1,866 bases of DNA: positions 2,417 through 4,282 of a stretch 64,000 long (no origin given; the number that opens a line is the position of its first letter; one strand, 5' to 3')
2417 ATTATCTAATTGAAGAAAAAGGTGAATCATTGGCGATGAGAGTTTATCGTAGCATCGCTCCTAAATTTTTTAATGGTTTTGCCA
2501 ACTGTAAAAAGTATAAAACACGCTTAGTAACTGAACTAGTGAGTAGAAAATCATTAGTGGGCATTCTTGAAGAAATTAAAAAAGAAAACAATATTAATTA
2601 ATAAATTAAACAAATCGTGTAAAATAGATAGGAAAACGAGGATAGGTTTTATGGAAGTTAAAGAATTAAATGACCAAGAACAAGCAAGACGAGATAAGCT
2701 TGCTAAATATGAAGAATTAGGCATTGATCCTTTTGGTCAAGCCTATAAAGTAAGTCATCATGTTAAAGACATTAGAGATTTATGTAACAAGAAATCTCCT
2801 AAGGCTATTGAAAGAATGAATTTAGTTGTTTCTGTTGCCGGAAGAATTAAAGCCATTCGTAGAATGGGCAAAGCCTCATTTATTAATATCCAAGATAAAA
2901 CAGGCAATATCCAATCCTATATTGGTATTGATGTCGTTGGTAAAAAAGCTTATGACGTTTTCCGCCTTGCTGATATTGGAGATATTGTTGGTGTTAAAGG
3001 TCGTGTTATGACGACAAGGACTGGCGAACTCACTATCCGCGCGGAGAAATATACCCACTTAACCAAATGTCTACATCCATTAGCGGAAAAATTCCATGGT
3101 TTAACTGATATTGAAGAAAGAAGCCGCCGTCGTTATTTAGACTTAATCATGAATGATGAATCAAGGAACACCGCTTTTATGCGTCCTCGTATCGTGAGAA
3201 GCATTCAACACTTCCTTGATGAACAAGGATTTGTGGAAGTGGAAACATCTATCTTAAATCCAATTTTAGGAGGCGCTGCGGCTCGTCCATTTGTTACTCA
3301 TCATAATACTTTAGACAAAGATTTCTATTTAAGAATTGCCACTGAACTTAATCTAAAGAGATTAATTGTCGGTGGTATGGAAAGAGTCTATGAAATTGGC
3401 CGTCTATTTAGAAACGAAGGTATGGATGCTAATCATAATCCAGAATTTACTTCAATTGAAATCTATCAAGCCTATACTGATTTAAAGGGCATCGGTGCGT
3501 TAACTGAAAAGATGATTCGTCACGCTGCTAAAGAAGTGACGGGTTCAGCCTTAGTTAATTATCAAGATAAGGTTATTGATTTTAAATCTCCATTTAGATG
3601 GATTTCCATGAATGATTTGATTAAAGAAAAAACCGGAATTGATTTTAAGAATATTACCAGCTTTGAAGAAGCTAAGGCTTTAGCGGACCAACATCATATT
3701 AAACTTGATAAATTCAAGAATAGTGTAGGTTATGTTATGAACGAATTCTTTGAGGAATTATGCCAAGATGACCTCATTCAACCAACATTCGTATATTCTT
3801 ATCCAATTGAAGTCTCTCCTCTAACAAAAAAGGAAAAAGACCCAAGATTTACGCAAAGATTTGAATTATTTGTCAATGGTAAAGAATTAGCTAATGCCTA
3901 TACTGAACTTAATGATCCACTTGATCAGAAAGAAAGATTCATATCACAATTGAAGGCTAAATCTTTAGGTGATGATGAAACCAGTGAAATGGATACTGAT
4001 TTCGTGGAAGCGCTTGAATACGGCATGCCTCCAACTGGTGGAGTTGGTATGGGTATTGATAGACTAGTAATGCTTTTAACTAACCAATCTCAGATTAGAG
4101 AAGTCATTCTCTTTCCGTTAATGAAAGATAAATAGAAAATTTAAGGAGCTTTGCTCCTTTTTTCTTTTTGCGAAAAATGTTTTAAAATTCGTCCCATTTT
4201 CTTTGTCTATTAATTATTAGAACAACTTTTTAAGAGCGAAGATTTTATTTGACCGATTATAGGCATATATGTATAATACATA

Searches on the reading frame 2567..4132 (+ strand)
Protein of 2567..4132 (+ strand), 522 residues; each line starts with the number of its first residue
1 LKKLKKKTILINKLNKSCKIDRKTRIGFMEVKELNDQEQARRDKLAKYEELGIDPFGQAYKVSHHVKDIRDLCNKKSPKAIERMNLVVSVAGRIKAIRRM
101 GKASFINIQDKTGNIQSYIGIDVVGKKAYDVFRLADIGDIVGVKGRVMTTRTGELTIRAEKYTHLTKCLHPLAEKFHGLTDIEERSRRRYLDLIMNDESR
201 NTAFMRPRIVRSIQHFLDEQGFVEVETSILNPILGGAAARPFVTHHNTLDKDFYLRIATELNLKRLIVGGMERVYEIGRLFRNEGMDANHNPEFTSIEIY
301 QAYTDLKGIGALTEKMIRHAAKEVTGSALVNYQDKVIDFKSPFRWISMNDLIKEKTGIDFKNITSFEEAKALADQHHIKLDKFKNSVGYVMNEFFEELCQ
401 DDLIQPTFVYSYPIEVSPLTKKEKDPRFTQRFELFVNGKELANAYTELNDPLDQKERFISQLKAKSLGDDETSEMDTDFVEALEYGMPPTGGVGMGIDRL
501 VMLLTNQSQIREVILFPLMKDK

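Call 7: search_protein_families(library=pfam, proteins=[window:2567-4132:+], max_evalue=0.001)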
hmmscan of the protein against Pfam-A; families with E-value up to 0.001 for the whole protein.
window:2567-4132:+ (522 aa): 3 families
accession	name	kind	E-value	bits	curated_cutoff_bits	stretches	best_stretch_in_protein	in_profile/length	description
PF00152.25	tRNA-synt_2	-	2.7e-88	296.4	25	1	182-519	2-307/308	tRNA synthetases class II (D, K and N)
PF01336.31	tRNA_anti-codon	-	9e-15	54.8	27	1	88-164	1-74/75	OB-fold nucleic acid binding domain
PF01409.25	tRNA-synt_2d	-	2.7e-07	30.8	19.8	0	273-306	104-137/246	tRNA synthetases class II core domain (F)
